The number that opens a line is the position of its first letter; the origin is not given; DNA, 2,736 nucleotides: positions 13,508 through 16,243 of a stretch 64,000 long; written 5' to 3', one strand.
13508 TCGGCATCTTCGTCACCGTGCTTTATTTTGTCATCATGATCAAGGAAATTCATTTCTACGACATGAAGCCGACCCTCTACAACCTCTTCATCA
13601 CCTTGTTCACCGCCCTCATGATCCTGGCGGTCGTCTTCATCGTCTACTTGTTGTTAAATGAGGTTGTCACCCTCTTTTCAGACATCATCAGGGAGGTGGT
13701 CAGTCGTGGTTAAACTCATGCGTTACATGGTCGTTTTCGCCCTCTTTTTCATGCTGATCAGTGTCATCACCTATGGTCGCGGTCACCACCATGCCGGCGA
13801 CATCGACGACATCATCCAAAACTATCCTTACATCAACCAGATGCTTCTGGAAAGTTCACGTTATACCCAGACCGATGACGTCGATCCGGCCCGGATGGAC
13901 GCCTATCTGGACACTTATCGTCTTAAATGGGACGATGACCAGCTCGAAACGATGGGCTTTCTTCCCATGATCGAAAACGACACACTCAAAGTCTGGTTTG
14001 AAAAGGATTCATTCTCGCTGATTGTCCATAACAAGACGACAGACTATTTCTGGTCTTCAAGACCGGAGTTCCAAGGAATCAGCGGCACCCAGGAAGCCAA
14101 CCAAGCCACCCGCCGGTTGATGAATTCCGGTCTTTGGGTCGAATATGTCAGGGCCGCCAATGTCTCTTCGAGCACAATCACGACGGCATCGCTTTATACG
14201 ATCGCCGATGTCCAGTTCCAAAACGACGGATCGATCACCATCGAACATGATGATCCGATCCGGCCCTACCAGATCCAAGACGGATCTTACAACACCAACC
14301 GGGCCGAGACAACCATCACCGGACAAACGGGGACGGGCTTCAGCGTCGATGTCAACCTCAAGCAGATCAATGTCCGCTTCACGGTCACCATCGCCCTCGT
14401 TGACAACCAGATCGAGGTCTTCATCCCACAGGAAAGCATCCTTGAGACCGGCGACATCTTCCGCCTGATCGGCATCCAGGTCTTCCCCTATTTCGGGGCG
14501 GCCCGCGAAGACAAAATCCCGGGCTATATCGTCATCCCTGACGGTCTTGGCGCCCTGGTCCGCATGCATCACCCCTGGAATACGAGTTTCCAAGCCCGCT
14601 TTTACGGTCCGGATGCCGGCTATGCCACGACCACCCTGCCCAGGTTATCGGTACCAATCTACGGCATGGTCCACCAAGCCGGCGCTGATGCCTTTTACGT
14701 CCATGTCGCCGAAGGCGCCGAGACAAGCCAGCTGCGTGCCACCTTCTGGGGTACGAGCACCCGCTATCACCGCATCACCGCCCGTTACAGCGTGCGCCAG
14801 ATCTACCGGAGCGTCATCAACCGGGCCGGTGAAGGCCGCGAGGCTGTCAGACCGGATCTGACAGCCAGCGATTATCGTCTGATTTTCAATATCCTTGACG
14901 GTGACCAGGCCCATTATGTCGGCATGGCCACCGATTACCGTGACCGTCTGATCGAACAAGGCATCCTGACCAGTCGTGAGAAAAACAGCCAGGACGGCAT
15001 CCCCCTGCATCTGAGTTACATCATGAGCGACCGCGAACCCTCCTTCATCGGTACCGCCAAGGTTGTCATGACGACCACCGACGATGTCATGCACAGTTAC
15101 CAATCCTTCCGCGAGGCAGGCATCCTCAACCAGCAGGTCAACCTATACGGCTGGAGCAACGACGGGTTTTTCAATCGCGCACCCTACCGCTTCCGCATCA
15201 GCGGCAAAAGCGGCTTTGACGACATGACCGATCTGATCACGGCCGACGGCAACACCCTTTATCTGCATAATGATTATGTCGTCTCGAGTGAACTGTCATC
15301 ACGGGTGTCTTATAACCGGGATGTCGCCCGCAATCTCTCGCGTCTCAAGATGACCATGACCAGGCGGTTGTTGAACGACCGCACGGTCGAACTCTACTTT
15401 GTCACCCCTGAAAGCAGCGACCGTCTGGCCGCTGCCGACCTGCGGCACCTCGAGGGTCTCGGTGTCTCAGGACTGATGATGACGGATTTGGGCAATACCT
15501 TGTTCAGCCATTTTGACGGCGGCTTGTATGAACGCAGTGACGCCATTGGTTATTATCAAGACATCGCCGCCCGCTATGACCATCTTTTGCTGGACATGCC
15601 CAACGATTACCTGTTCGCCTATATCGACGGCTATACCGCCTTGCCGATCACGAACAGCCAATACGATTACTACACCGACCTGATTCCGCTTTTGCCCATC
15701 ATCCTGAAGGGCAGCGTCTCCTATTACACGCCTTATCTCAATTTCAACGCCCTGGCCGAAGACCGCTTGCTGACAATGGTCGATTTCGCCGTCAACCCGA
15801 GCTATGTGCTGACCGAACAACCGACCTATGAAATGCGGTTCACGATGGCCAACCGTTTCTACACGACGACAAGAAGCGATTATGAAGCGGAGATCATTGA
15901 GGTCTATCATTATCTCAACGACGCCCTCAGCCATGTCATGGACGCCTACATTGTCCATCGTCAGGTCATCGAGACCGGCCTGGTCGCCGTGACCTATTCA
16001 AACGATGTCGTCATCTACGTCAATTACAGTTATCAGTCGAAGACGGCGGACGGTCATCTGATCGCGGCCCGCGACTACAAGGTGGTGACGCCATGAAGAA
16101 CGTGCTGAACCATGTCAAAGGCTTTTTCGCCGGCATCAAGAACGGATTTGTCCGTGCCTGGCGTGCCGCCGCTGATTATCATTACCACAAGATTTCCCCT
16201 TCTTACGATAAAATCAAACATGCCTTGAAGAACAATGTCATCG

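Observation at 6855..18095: Best candidate for an undescribed system: a giant anchored SBP fusion, an NHL/TPR/Yip1 protein and a DUF5696-like protein wired into a double ABC importer operon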

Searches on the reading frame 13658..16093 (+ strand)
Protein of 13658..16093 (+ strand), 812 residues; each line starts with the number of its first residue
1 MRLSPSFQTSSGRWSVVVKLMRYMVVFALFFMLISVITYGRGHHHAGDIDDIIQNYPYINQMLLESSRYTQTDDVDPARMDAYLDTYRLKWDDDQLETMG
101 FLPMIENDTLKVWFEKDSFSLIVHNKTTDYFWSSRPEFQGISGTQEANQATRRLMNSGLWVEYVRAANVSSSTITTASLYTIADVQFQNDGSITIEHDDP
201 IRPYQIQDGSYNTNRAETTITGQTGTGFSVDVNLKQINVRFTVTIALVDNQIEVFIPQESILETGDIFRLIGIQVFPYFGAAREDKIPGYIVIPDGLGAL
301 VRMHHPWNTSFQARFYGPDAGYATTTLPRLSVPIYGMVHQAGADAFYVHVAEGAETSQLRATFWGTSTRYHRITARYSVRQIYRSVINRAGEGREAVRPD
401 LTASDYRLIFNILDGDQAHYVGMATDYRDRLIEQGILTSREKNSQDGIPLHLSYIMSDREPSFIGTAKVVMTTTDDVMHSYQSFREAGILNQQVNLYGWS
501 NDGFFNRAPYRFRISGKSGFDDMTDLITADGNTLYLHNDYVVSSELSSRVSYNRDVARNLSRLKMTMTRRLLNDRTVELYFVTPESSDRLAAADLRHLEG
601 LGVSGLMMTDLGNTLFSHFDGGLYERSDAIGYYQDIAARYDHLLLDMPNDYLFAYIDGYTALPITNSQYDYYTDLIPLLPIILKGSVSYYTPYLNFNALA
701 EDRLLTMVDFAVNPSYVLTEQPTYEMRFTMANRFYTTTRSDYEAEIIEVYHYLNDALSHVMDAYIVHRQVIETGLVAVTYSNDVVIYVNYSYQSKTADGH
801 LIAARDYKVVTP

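Call 3: search_protein_families(library=pfam, proteins=[window:13658-16093:+], max_evalue=0.01)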
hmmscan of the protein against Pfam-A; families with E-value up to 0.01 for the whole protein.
window:13658-16093:+ (812 aa): 1 family
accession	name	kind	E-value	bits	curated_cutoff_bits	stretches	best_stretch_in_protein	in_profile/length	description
PF18952.6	DUF5696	-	9.5e-134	447.6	25.6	1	225-807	8-612/612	Family of unknown function (DUF5696)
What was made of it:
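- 13718..16096 (+): Module gene 6: TM-anchored DUF5696 protein with N-terminal beta-sandwich, (beta/alpha)8-like barrel and C-terminal beta-sandwich; a remote GH129 homolog. Pfam PF18952, E=9.5e-134 (call 3).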

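Call 7: search_protein_families(library=ncbifam, proteins=[window:13718-16093:+], max_evalue=0.001)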
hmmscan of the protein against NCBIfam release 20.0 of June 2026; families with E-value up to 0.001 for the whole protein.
window:13718-16093:+ (792 aa): 0 families

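Call 9: find_homologous_proteins(query=window:13718-16093:+, max_evalue=0.00001)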
Query window:13718-16093:+ (792 aa): 251 proteins with E <= 0.00001 among 8000 candidates; the best 120 are listed.
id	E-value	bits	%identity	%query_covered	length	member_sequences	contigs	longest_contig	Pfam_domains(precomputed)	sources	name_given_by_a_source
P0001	0.0e+0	1659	91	100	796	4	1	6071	PF18952.7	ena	-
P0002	0.0e+0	1128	62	100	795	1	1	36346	PF18952.7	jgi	jgi:hypothetical protein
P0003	0.0e+0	1116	64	100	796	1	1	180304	PF18952.7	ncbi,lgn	ncbi:MAG: DUF5696 domain-containing protein [Acholeplasmataceae bacterium]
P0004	0.0e+0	1058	59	99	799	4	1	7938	PF18952.7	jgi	jgi:hypothetical protein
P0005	0.0e+0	1037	59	100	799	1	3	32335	PF18952.7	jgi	jgi:predicted transcriptional regulator with HTH domain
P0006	0.0e+0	1033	58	100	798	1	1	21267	PF18952.7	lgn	-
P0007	0.0e+0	1030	59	100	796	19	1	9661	PF18952.7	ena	-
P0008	0.0e+0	1027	59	95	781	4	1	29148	PF18952.7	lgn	-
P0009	0.0e+0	1020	60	96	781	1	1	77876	PF18952.7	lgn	-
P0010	0.0e+0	1019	58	100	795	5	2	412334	PF18952.7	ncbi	-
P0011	0.0e+0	1019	57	100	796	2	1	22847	PF18952.7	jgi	-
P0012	0.0e+0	1019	59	96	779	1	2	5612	PF18952.7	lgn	-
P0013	0.0e+0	1018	58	96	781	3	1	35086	PF18952.7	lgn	-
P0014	0.0e+0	1016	59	96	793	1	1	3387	PF18952.7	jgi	jgi:hypothetical protein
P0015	0.0e+0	1015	58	100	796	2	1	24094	PF18952.7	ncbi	-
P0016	0.0e+0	1015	59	95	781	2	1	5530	PF18952.7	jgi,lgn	-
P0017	0.0e+0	1012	58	100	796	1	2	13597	PF18952.7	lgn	-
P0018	4.1e-298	1009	58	98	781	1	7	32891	PF18952.7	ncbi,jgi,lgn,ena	-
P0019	2.8e-297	1007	57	100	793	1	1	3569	PF18952.7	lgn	-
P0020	1.6e-296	1004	56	100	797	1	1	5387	PF18952.7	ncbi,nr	ncbi:MAG: DUF5696 domain-containing protein [Acholeplasmataceae bacterium]|nr:DUF5696 domain-contain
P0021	4.1e-296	1003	58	100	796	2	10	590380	PF18952.7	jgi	-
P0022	9.4e-296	1001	57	96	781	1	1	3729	PF18952.7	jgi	-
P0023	2.9e-295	1000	57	100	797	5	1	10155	PF18952.7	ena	-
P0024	3.5e-295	1000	58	96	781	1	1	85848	PF18952.7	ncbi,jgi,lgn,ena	-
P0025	7.6e-295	998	57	100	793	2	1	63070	PF18952.7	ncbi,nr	ncbi:MAG: DUF5696 domain-containing protein [Tenericutes bacterium]|nr:DUF5696 domain-containing pro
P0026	1.4e-294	998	56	100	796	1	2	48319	PF18952.7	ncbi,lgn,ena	-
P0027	2.7e-294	997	57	100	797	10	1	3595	PF18952.7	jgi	-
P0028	4.9e-294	996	56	100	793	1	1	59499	PF18952.7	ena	-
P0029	1.4e-293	994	58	97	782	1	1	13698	PF18952.7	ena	-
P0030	1.5e-293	994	55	100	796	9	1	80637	PF18952.7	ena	-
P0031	9.8e-293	991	56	100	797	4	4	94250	PF18952.7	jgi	jgi:hypothetical protein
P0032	3.8e-291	986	57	100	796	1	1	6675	PF18952.7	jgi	-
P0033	1.3e-290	984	57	97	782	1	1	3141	PF18952.7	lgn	-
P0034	5.2e-290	982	55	100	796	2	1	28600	PF18952.7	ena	-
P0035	7.9e-290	982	57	97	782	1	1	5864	PF18952.7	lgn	-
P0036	2.2e-288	977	55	98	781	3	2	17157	PF18952.7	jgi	jgi:hypothetical protein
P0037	1.3e-287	975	57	100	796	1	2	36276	PF18952.7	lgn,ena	-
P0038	3.7e-287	973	55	100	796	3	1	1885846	PF18952.7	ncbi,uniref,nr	ncbi:DUF5696 domain-containing protein [Mariniplasma anaerobium]|uniref:Uncharacterized protein n=1 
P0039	5.5e-287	972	55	100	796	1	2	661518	PF18952.7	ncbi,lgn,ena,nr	ncbi:MAG: hypothetical protein K8Q99_00985 [Acholeplasmataceae bacterium]|nr:hypothetical protein [A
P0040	1.7e-286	971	55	100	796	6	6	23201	PF18952.7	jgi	jgi:hypothetical protein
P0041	3.2e-286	970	55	100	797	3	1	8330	PF18952.7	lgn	-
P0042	1.3e-283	961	55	100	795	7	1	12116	PF18952.7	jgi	jgi:hypothetical protein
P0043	1.3e-283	961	55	100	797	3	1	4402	PF18952.7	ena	-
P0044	3.0e-283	960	55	100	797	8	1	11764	PF18952.7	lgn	-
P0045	1.8e-282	958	54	100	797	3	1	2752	PF18952.7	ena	-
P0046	2.6e-282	957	55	100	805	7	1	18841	PF18952.7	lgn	-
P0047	3.4e-282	957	54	100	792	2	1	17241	PF18952.7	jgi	-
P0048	5.2e-282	956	54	100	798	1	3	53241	PF18952.7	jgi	jgi:hypothetical protein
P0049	7.1e-282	956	54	100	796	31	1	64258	PF18952.7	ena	-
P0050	1.3e-281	955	54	100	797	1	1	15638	PF18952.7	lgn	-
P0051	2.7e-281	954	55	100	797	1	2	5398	PF18952.7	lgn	-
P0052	2.4e-280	951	54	100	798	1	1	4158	PF18952.7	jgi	jgi:hypothetical protein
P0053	9.2e-280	949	54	100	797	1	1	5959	PF18952.7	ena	-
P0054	8.3e-278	942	54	100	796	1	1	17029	PF18952.7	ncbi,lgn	ncbi:MAG: DUF5696 domain-containing protein [Acholeplasmataceae bacterium]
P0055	1.3e-277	942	53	100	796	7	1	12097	PF18952.7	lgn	-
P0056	7.4e-277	939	56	96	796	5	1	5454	PF18952.7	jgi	jgi:hypothetical protein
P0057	8.3e-277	939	55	99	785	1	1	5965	PF18952.7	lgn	-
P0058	5.8e-276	936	54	95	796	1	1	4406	PF18952.7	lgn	-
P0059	9.2e-275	932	53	100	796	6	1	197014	PF18952.7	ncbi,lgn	ncbi:MAG: DUF5696 domain-containing protein [Acholeplasmataceae bacterium]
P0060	1.3e-274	932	53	100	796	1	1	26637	PF18952.7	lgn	-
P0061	6.4e-274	929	53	98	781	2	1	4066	PF18952.7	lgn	-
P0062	3.9e-272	923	54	100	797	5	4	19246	PF18952.7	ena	-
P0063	7.6e-272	922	53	100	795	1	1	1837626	PF18952.7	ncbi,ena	-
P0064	3.5e-269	914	52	100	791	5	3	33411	PF18952.7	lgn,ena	-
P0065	1.4e-267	908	55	96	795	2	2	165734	PF18952.7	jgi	-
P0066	2.8e-263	894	52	100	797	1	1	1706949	PF18952.7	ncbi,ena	-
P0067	6.3e-262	890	54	97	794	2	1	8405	PF18952.7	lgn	-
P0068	7.3e-262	889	54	96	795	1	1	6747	PF18952.7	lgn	-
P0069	5.0e-261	887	51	98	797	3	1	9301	PF18952.7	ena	-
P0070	1.3e-260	885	52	100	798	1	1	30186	PF18952.7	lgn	-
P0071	3.4e-259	881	51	100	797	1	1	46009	PF18952.7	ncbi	-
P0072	7.5e-256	870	52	97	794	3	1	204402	PF18952.7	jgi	jgi:hypothetical protein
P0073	1.8e-255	868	52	96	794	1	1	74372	PF18952.7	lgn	-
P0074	5.8e-252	857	49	100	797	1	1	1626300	PF18952.7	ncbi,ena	-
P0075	1.3e-250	852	51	96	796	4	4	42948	PF18952.7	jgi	-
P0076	1.5e-249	849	50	99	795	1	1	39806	PF18952.7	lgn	-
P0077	2.8e-246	838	49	99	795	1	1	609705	PF18952.7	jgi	-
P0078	5.8e-246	837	51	96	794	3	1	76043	PF18952.7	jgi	-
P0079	4.8e-244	831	50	100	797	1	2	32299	PF18952.7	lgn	-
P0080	1.4e-242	826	49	96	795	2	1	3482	PF18952.7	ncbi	-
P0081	2.5e-237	808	53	86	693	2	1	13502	PF18952.7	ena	-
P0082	2.3e-236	805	48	100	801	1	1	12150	PF18952.7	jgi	-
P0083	3.2e-233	795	48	98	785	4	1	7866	PF18952.7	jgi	jgi:hypothetical protein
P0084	3.0e-229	782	48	100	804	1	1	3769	PF18952.7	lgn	-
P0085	2.7e-220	752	46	100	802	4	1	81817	PF18952.7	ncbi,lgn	-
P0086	8.4e-215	734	52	80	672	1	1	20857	PF18952.7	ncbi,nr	ncbi:MAG: DUF5696 domain-containing protein, partial [Firmicutes bacterium]|nr:DUF5696 domain-contai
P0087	2.3e-211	722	44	96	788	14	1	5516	PF18952.7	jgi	jgi:hypothetical protein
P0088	6.9e-211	721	44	97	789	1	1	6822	PF18952.7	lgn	-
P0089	8.1e-210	717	43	96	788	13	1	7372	PF18952.7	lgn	-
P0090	8.8e-210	717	44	96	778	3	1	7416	PF18952.7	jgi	jgi:hypothetical protein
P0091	2.7e-209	716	42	99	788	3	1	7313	PF18952.7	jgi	jgi:hypothetical protein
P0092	1.9e-208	713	44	96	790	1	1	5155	PF18952.7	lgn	-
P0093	1.4e-207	710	43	96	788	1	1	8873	PF18952.7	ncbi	-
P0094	1.5e-207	710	43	96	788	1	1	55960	PF18952.7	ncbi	-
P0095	1.6e-207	710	43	96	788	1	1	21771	PF18952.7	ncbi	-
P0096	1.7e-207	710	43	96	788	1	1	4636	PF18952.7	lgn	-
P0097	1.9e-207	710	43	96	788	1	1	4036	PF18952.7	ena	-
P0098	2.0e-207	709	43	96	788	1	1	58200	PF18952.7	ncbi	ncbi:MAG: hypothetical protein RL379_475 [Bacillota bacterium]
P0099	2.1e-207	709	43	96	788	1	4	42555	PF18952.7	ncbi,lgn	-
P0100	3.5e-207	709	43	96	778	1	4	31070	PF18952.7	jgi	jgi:hypothetical protein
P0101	3.7e-207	709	44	96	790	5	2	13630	PF18952.7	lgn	-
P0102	3.7e-207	709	43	96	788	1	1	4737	PF18952.7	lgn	-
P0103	7.8e-207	707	43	96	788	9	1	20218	PF18952.7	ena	-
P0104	1.1e-206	707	43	96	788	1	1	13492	PF18952.7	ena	-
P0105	1.5e-206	707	43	100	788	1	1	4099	PF18952.7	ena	-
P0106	2.3e-206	706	43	96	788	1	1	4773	PF18952.7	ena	-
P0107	2.8e-206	706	43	96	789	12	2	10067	PF18952.7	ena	-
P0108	3.7e-206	705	43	96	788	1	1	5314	PF18952.7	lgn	-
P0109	4.0e-206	705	43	96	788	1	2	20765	PF18952.7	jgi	-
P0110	4.3e-206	705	43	96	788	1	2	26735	PF18952.7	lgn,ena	-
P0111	4.4e-206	705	43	96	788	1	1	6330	PF18952.7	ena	-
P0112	5.6e-206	705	43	96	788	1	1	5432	PF18952.7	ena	-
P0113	5.8e-206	705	43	96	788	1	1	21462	PF18952.7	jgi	-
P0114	6.5e-206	704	43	96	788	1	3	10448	PF18952.7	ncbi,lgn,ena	-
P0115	7.0e-206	704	44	96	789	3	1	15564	PF18952.7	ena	-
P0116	7.1e-206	704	43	96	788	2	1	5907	PF18952.7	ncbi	-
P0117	8.3e-206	704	43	96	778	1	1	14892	PF18952.7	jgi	jgi:hypothetical protein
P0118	1.1e-205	704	43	96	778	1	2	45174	PF18952.7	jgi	-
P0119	1.2e-205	704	43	96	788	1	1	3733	PF18952.7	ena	-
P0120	2.3e-205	703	43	96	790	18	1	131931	PF18952.7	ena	-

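Call 10: search_solved_structures(query=window:13718-16093:+, max_evalue=1)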
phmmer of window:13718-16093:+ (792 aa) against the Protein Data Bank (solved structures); distinct sequences matched with E-value up to 1: 0.
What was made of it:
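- On Glycoside hydrolase family 129: A single sequence finds nothing (call 10).
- Tried and rejected: The single-sequence PDB search with DUF5696 found nothing (call 10).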

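Call 12: find_encoding_contigs(protein=P0038, flank=10000, max_places=2)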
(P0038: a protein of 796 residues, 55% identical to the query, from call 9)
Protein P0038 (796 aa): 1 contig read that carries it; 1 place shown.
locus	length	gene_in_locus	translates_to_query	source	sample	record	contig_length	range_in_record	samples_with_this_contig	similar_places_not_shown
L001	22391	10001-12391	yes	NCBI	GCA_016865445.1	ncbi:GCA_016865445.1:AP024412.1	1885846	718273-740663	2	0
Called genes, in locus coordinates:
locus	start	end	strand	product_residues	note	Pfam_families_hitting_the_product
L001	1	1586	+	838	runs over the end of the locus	PF02018:CBM_4_9, PF16403:Bact_surface_Ig-like, PF02018:CBM_4_9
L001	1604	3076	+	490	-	-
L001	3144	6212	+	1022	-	PF01547:SBP_bac_1, PF13416:SBP_bac_8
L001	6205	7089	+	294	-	-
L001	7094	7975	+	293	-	PF00528:BPD_transp_1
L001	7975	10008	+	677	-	PF01436:NHL (weak), PF06739:SBBP (faint), PF00515:TPR_1 (faint), PF13432:TPR_16 (weak), PF04893:Yip1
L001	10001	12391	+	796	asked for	PF18952:DUF5696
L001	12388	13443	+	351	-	PF00528:BPD_transp_1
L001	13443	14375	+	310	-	PF00528:BPD_transp_1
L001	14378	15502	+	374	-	PF03935:SKN1_KRE6_Sbg1 (weak), PF26113:GH16_XgeA, PF00722:Glyco_hydro_16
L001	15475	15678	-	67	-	-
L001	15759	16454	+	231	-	PF00072:Response_reg, PF00486:Trans_reg_C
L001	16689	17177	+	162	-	-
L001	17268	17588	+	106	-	-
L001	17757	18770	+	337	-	PF00356:LacI, PF00532:Peripla_BP_1, PF13407:Peripla_BP_4, PF13377:Peripla_BP_3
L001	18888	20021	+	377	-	PF02018:CBM_4_9 (faint), PF22637:CBM_4_9_1 (faint), PF17813:RET_CLD4 (faint)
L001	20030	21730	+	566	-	PF02018:CBM_4_9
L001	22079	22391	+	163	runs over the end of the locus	PF00293:NUDIX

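Call 13: find_encoding_contigs(protein=P0098, flank=10000, max_places=2)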
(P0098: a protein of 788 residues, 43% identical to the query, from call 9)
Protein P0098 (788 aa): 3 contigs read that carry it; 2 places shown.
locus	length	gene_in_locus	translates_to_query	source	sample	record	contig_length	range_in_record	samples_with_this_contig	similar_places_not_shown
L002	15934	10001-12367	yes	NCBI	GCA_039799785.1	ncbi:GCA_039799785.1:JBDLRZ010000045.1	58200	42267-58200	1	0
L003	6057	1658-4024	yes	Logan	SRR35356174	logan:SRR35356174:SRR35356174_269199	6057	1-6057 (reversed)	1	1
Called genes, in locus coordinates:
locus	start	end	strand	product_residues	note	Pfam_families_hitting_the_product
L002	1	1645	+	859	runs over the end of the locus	PF02018:CBM_4_9 (weak), PF16403:Bact_surface_Ig-like, PF02018:CBM_4_9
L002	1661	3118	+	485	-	-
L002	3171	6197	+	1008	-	-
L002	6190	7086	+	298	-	PF00528:BPD_transp_1 (faint)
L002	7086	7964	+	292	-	PF00528:BPD_transp_1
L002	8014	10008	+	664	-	PF01436:NHL (faint), PF04893:Yip1 (weak)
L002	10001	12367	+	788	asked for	PF18952:DUF5696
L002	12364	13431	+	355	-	PF00528:BPD_transp_1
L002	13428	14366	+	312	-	PF00528:BPD_transp_1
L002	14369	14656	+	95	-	-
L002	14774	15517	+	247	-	PF00722:Glyco_hydro_16, PF26113:GH16_XgeA, PF03935:SKN1_KRE6_Sbg1 (weak)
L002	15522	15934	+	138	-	PF00722:Glyco_hydro_16, PF26113:GH16_XgeA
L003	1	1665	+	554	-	?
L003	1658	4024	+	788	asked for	PF18952:DUF5696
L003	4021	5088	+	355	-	PF00528:BPD_transp_1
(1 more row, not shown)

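Call 27: predict_structure(alignment_id=A1)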
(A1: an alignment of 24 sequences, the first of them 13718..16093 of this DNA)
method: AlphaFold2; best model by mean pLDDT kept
length: 792 residues; sequences in the alignment: 24
mean_pLDDT: 73.9   pTM: 0.71
mean pLDDT of the five models: 73.9, 73.2, 66.0, 60.2, 59.9
residues with pLDDT >= 90: 199; 70-90: 322; 50-70: 147; < 50: 124
segments of 3 or more residues with pLDDT < 50: 20-48, 275-278, 297-310, 367-371, 538-546, 592-603, 626-658, 665-679
pLDDT, mean of each block of 10 residues (from residue 1): 72 66 34 29 43 75 84 92 94 95 93 86 63 89 86 88 88 70 83 95 94 96 94 94 90 92 75 59 71 50 37 81 90 77 69 86 56 60 80 88 83 65 70 79 66 91 93 87 72 84 93 87 75 58 44 61 81 88 82 45 53 78 54 34 27 37 46 42 78 77 65 63 86 90 83 87 92 91 94 86
secondary structure, 60 per line:
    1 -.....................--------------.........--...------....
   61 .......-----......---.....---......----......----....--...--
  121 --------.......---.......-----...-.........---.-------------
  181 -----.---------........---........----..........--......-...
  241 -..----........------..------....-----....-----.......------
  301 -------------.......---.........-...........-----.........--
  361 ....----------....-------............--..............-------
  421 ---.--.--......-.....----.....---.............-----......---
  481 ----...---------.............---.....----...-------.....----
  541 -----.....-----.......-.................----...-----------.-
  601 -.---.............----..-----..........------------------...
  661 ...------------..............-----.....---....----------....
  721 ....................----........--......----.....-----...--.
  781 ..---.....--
elements in order (helices of 4 or more, strands of 3 or more residues): H2-22 H37-45 H57-67 H73-78 E82-86 E90-95 E100-105 E110-113 H129-135 E139-145 E155-158 H159-163 E196-203 E207-214 E219-228 E231-236 E248-255 E270-273 E279-282 E288-294 E314-320 E324-332 E337-344 E350-358 E361-364 E375-378 E386-394 H400-413 E430-435 E437-441 E446-450 H454-466 E472-477 H497-509 E513-517 E522-524 H532-535 E546-550 E556-562 H564-580 E585-587 H606-618 H630-639 H658-663 H676-689 E695-699 H703-706 H719-740 E745-752 E755-760 E765-769 E775-777 E780-782 E786-790
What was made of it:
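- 13718..16096 (+): AF2 model with pLDDT 74 (call 27).
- On Glycoside hydrolase family 129: AF2 model (call 27).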

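Call 28: search_protein_representatives(protein=window:13718-16093:+)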
Query: 792 residues. Proteins with E-value up to 0.001 (for the whole library): 3569; up to 1e-10: 2836; up to 1e-30: 795. The best 150 are listed.
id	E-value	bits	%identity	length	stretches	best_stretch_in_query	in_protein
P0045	5.8e-283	957.5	55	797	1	2-791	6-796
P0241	1.5e-206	704.8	45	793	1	31-790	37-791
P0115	2.2e-206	704.3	44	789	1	32-792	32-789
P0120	7.3e-206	702.6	43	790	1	32-790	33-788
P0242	9.1e-202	689.0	42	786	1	14-790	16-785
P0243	1.1e-194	665.6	43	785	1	27-789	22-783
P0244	2.9e-192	657.6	42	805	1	2-790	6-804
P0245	6.2e-192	656.5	41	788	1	16-790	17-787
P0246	6.0e-186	636.7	42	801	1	2-790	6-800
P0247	3.9e-179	614.2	40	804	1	25-790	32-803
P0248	7.2e-179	613.3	41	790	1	28-790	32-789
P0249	7.6e-176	603.3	40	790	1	9-790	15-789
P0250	1.6e-169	582.4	39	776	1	9-789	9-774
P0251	1.1e-163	563.1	39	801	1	6-790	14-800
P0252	1.2e-152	526.6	40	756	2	205-790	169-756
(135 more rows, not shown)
